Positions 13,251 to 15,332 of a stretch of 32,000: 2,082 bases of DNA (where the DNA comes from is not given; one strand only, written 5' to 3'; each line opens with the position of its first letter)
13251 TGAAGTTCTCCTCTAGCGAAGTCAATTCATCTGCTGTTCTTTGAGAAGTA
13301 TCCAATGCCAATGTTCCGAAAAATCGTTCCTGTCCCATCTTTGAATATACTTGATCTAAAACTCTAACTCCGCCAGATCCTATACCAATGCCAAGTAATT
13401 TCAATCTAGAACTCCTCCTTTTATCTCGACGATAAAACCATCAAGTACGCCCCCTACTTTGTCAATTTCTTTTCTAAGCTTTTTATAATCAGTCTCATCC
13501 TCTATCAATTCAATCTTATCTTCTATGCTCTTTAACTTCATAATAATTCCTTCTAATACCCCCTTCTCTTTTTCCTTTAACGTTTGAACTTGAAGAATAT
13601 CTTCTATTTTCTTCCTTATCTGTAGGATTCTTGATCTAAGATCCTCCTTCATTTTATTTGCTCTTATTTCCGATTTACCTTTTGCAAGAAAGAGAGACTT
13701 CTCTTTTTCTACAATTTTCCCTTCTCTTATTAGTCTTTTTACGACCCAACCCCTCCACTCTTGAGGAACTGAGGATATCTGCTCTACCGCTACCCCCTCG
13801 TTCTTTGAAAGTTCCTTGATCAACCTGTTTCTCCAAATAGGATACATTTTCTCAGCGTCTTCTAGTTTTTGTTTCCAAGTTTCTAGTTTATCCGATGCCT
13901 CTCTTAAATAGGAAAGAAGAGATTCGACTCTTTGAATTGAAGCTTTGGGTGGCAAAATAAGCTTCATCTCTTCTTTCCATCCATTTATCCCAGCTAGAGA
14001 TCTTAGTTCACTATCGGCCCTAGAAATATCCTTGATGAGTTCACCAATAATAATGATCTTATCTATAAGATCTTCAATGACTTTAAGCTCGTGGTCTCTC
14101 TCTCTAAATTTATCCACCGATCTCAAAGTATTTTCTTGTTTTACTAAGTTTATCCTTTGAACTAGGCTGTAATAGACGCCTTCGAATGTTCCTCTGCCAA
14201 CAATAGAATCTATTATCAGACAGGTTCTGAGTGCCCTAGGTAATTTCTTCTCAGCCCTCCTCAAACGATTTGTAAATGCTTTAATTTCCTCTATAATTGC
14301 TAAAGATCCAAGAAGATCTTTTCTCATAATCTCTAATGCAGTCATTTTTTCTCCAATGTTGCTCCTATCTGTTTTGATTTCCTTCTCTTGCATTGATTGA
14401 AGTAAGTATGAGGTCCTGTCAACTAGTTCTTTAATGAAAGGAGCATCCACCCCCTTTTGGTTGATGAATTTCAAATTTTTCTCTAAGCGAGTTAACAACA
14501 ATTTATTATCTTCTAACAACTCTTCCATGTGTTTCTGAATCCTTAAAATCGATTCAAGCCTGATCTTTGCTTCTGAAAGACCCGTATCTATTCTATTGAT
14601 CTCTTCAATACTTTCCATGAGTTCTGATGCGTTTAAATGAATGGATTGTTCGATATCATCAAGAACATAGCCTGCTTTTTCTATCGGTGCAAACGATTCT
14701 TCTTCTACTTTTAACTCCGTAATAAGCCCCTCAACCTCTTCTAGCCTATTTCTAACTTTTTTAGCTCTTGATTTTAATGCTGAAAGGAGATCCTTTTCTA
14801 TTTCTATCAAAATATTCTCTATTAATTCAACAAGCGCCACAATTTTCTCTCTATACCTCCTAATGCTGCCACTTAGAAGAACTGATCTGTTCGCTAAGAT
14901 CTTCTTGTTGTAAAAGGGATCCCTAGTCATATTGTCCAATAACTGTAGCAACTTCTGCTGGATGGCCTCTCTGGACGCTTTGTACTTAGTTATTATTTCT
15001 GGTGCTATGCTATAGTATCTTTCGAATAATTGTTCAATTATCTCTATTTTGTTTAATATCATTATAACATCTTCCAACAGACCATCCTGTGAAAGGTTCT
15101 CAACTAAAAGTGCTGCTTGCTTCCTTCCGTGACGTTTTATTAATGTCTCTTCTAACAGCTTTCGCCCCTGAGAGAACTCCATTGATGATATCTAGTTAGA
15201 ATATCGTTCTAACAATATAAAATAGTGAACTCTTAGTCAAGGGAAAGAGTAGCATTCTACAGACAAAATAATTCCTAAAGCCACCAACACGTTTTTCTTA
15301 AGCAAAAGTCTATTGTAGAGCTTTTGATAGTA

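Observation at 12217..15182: Two-gene module: divergent FtsZ/tubulin-superfamily GTPase translationally coupled to a 593-aa coiled-coil protein with a winged-helix-like segment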

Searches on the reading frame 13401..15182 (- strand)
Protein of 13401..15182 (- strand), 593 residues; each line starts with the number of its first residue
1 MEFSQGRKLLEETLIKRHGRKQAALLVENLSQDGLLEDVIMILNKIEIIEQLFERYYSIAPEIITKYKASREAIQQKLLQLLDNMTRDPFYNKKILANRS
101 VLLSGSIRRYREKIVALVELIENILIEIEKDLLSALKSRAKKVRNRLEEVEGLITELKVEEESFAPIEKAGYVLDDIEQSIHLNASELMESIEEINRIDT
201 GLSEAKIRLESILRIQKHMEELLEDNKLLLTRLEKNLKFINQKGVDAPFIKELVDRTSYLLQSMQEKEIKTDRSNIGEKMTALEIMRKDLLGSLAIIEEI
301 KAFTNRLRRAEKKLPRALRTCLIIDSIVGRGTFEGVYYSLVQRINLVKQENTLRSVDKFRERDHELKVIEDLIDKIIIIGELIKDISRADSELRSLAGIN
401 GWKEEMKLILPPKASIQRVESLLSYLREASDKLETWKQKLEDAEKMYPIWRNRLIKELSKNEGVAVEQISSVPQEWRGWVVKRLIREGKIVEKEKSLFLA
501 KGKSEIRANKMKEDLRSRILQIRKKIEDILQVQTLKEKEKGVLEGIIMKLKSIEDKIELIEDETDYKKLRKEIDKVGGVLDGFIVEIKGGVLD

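Call 3: search_protein_families(library=pfam, proteins=[window:13401-15182:-], max_evalue=1)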
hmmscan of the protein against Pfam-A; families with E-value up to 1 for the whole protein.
window:13401-15182:- (593 aa): 0 families

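Call 4: search_protein_families(library=ncbifam, proteins=[window:13401-15182:-], max_evalue=1)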
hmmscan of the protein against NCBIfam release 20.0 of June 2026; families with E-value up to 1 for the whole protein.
window:13401-15182:- (593 aa): 1 family
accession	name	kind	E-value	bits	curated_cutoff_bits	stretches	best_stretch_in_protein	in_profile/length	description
NF000460.1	fusD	exception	0.97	9.3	450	1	508-556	41-89/213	FusD family fusidic acid resistance EF-G-binding protein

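Call 9: search_solved_structures(query=window:13401-15182:-, max_evalue=10)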
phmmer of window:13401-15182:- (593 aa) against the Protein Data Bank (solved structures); distinct sequences matched with E-value up to 10: 3.
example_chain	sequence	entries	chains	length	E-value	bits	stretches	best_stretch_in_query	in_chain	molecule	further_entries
2rhq_B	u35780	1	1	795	0.12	14.6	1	229-278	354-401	Phenylalanyl-tRNA synthetase beta chain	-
2rhs_B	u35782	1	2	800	0.12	14.6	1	229-278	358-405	Phenylalanyl-tRNA synthetase beta chain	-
8i34_B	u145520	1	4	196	1.1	11.4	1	469-524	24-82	beta subunit of EPD-BCP1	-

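Call 10: find_homologous_proteins(query=window:13401-15182:-)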
Query window:13401-15182:- (593 aa): 7 proteins with E <= 0.001 among 8000 candidates.
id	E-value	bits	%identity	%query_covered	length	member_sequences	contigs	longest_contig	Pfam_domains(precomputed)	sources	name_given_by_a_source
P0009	1.1e-232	792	64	100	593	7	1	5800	-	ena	-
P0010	2.7e-223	761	63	100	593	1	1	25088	-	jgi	-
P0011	1.7e-207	709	59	100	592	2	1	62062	-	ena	-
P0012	3.7e-193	662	55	100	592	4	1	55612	-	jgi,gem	-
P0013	1.5e-152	528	51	85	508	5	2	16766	-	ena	-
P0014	2.9e-145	504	44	100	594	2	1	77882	-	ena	-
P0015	2.6e-123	431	42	98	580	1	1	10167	-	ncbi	-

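Call 19: find_homologous_proteins(query=A2, max_evalue=0.01)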
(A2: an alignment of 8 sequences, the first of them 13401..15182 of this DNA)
Query A2 (8 sequences) (593 aa, profile of the alignment): 7 proteins with E <= 0.01 among 8000 candidates.
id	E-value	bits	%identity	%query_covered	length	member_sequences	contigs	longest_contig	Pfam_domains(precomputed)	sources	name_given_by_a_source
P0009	0.0e+0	1024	64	100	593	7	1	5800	-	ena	-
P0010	0.0e+0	1022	63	100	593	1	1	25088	-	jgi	-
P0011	5.1e-290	982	59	100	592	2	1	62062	-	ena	-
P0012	8.0e-285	964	55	100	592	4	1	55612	-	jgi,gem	-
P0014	1.3e-266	904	44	100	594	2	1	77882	-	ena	-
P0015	6.3e-252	856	42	98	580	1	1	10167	-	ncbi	-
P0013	1.3e-239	815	51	85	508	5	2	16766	-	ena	-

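Call 39: predict_structure(alignment_id=A2)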
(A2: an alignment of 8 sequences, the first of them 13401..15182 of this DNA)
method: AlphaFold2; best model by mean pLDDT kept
length: 593 residues; sequences in the alignment: 8
mean_pLDDT: 85.4   pTM: 0.52
mean pLDDT of the five models: 85.4, 82.8, 81.9, 81.3, 79.9
residues with pLDDT >= 90: 261; 70-90: 275; 50-70: 41; < 50: 16
segments of 3 or more residues with pLDDT < 50: 96-99, 268-271, 502-505, 591-593
pLDDT, mean of each block of 10 residues (from residue 1): 72 87 87 89 92 94 93 93 87 57 76 93 95 95 93 82 71 93 94 93 90 88 94 94 90 92 68 70 93 95 93 93 84 87 88 89 93 93 90 87 86 73 93 91 88 82 77 86 83 78 54 86 85 74 87 82 77 88 73 46
secondary structure, 60 per line:
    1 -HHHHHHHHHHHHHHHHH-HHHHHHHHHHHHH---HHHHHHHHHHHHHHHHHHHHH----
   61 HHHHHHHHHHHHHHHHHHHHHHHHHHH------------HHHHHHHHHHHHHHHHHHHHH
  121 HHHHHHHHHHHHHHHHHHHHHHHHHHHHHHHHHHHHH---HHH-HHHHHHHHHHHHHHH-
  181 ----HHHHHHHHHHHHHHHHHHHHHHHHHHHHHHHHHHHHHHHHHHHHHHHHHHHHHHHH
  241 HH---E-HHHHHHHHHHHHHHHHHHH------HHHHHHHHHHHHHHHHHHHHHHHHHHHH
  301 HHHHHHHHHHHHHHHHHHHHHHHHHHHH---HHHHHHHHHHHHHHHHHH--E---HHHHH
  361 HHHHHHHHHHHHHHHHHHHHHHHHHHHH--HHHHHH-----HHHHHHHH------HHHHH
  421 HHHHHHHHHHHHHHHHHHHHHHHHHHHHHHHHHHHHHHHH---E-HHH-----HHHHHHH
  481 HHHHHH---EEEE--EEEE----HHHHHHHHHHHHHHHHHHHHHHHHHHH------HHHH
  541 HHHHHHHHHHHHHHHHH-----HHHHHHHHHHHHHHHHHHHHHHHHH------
elements in order: H2-18 H20-32 H36-56 H61-87 H100-157 H165-179 H185-242 H248-266 H273-328 H332-349 H356-388 H391-396 H402-409 H416-460 H474-486 E490-493 E496-499 H504-530 H537-557 H563-587

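Call 43: fold_search(model_id=the predicted structure, library=pdb)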
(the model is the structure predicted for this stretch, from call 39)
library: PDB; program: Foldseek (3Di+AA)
matches with E <= 10: 137; with E <= 0.001: 0
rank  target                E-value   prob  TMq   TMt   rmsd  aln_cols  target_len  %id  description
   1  9drl_A                4.7e-01  0.18  0.12  0.14  34.6       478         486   13  Cryo-EM structure of the T33-549 tetrahedral cage (released 2025-08-06)
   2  4uxv                  8.2e-01  0.38  0.23  0.25  20.7       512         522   14  Cytoplasmic domain of bacterial cell division protein EzrA (released 2014-10-22)
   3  7uni_C                9.8e-01  0.30  0.13  0.24  13.7       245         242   13  De novo designed chlorophyll dimer protein with Zn pheophorbide a methyl ester, SP2-ZnPPaM (released 2023-04-19)
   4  8glv_DA               1.1e+00  0.16  0.17  0.04  22.6       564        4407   12  96-nm repeat unit of doublet microtubules from Chlamydomonas reinhardtii flagella (released 2023-05-31)
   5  7uni_B                1.2e+00  0.35  0.13  0.25  13.7       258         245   11  De novo designed chlorophyll dimer protein with Zn pheophorbide a methyl ester, SP2-ZnPPaM (released 2023-04-19)
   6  9cup_C                1.3e+00  0.11  0.12  0.12  43.8       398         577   12  BmrCD in inward-facing conformation bound to Hoechsts (released 2025-08-13)
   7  5mkk_A                1.3e+00  0.09  0.11  0.11  45.5       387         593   14  Crystal structure of the heterodimeric ABC transporter TmrAB, a homolog of the antigen translocation complex TAP (released 2017-01-18)
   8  7n6g_3V               1.3e+00  0.06  0.09  0.12  59.6       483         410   12  C1 of central pair (released 2022-05-18)
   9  9g3y_N                1.4e+00  0.07  0.12  0.10  26.9       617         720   11  Structure of the Native CMG-decorated gamma-Tubulin Ring Complex from Pig Brain (released 2024-10-02)
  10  7unh_A                1.6e+00  0.38  0.16  0.30  12.9       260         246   13  De novo designed chlorophyll dimer protein in apo state, SP2 (released 2023-04-19)
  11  6xi6                  1.6e+00  0.15  0.13  0.25  34.8       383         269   13  Hierarchical design of multi-scale protein complexes by combinatorial assembly of oligomeric helical bundle and repeat p (released 2021-06-02)
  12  6sl3                  1.7e+00  0.07  0.12  0.12  26.2       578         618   11  ALPHA-ACTININ FROM ENTAMOEBA HISTOLYTICA in orthorhombic space group (released 2020-08-26)
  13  7sqc_C1               1.8e+00  0.08  0.14  0.07  43.0       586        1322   11  Ciliary C1 central pair apparatus isolated from Chlamydomonas reinhardtii (released 2022-04-13)
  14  9dgq_m                2.0e+00  0.09  0.16  0.06  19.6       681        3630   10  Structure of dynein-1 on microtubules (released 2025-09-10)
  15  8xsr_B                2.0e+00  0.10  0.14  0.14  43.3       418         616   10  Cryo-EM structure of MsRv1273c/72c from Mycobacterium smegmatis in the ATP|ADP-bound IFasym-2 state (released 2025-05-14)
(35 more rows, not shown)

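Call 51: search_solved_structures(query=A4, max_evalue=10)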
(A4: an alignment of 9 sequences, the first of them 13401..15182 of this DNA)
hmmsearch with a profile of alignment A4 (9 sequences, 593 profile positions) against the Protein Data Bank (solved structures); distinct sequences matched with E-value up to 10: 11.
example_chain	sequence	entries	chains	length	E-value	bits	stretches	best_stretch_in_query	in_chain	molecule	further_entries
2xzr_A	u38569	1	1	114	0.015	17.5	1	295-396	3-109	IMMUNOGLOBULIN-BINDING PROTEIN EIBD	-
6tao_A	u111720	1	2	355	0.051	15.7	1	196-278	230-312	Non-hemolytic enterotoxin lytic component L1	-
6w08_A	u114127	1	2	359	0.059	15.5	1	196-279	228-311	Motility Associated Killing Factor E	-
7muc_AF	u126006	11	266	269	0.084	15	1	259-320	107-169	DotF | IcmG (DotF)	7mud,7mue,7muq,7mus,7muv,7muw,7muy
6xf1_A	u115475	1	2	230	0.23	13.6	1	130-328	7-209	Nesprin-2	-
5opt_Q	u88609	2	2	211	0.75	11.9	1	254-378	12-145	Ribosomal protein S7, putative | 40S ribosomal protein S7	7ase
5amo_A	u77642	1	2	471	0.92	11.6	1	180-305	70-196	NOELIN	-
9lc0_A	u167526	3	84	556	1.1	11.4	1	245-407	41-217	60 kDa protein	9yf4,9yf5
9ofn_1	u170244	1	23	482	1.1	11.3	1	170-233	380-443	FliC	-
2wpr_A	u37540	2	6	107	3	9.9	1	197-285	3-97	TRIMERIC AUTOTRANSPORTER ADHESIN FRAGMENT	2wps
8gl3_A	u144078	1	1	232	3.8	9.6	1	104-246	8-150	pRLB-519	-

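Call 67: search_protein_families(library=phrogs, proteins=[window:13401-15182:-], max_evalue=0.1)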
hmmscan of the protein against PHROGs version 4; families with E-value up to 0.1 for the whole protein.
window:13401-15182:- (593 aa): 1 family
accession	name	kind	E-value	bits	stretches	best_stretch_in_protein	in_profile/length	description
phrog_21117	-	unknown function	0.099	13.9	0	246-258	4-16/55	-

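Call 68: search_protein_families(library=padloc, proteins=[window:13401-15182:-], max_evalue=0.1)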
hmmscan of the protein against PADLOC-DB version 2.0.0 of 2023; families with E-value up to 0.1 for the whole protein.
window:13401-15182:- (593 aa): 1 family
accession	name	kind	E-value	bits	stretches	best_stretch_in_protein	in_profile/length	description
PDLC03865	LmuB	-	0.0056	12.9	1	338-575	216-434/1007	-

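Call 83: search_dna_similar(query=window:13401-15182:-, collection=plasmids, mode=protein, max_evalue=0.001, max_rows=10)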
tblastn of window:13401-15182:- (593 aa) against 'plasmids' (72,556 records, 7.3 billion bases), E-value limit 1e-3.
No match.

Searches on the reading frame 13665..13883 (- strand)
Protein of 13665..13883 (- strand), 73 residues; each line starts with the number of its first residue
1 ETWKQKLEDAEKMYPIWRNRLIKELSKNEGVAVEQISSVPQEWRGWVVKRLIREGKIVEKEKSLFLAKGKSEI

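Call 80: search_solved_structures(query=A8, max_evalue=10, show_alignments=3)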
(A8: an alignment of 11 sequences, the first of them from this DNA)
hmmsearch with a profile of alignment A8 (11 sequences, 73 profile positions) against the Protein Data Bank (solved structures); distinct sequences matched with E-value up to 10: 9.
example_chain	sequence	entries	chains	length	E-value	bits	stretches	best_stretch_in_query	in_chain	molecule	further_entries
9sd0_A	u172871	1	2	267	0.49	13.4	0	11-32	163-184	Bisphosphoglycerate mutase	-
9scy_A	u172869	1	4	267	0.49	13.4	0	11-32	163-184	Bisphosphoglycerate mutase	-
9sd1_A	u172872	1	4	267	0.49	13.4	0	11-32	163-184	Bisphosphoglycerate mutase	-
1t8p_A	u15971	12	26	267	0.49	13.4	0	11-32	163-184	Bisphosphoglycerate mutase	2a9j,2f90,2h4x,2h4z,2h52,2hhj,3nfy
9scx_A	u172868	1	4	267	0.49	13.4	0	11-32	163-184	Bisphosphoglycerate mutase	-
8x2s_A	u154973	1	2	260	0.5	13.4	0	11-32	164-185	Bisphosphoglycerate mutase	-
2efo_A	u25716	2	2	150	0.89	12.6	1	20-63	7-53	150aa long hypothetical transcriptional regulator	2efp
2e7w_A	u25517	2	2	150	1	12.4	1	20-60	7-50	150aa long hypothetical transcriptional regulator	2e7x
2efq_A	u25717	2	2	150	1.1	12.4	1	20-60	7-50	150aa long hypothetical transcriptional regulator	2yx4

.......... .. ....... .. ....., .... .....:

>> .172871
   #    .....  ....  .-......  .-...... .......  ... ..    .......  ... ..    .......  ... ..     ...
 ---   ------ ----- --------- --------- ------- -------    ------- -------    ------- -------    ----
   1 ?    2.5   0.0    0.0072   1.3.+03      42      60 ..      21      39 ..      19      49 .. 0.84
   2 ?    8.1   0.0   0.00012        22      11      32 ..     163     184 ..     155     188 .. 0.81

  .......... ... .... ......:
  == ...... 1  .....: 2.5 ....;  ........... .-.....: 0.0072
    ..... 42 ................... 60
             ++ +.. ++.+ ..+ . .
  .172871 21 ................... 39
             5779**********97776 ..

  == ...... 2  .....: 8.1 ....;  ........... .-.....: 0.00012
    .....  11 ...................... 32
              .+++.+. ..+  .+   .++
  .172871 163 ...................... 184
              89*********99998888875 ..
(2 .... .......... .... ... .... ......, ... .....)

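Call 81: search_protein_families(library=pfam, alignment_id=A8, max_evalue=10)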
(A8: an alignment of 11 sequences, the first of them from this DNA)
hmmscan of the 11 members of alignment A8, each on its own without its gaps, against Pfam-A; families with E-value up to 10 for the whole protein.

A. member 1, seq(73 aa): 1 family
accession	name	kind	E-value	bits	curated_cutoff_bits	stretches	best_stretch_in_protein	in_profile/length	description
PF09884.15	DUF2111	-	0.088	13.3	27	1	27-60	16-49/83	Uncharacterized protein conserved in archaea (DUF2111)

B. families by the number of members that match (of 11 scanned): 10 families
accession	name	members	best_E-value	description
PF08346.17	AntA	2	0.085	AntA/AntB antirepressor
PF24538.1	DUF7599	1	0.015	Domain of unknown function (DUF7599)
PF22511.2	PBP2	1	0.036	PolB1 Binding Protein 2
PF12022.14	COG2_C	1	0.036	COG complex component, COG2, C-terminal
PF09106.17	SelB-wing_2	1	0.036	Elongation factor SelB, winged helix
PF14163.11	SieB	1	0.068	Super-infection exclusion protein B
PF09884.15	DUF2111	1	0.088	Uncharacterized protein conserved in archaea (DUF2111)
PF17727.6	CtsR_C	1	0.1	CtsR C-terminal dimerization domain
PF06969.22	HemN_C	1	0.14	HemN C-terminal domain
PF02277.22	DBI_PRT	1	0.36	Phosphoribosyltransferase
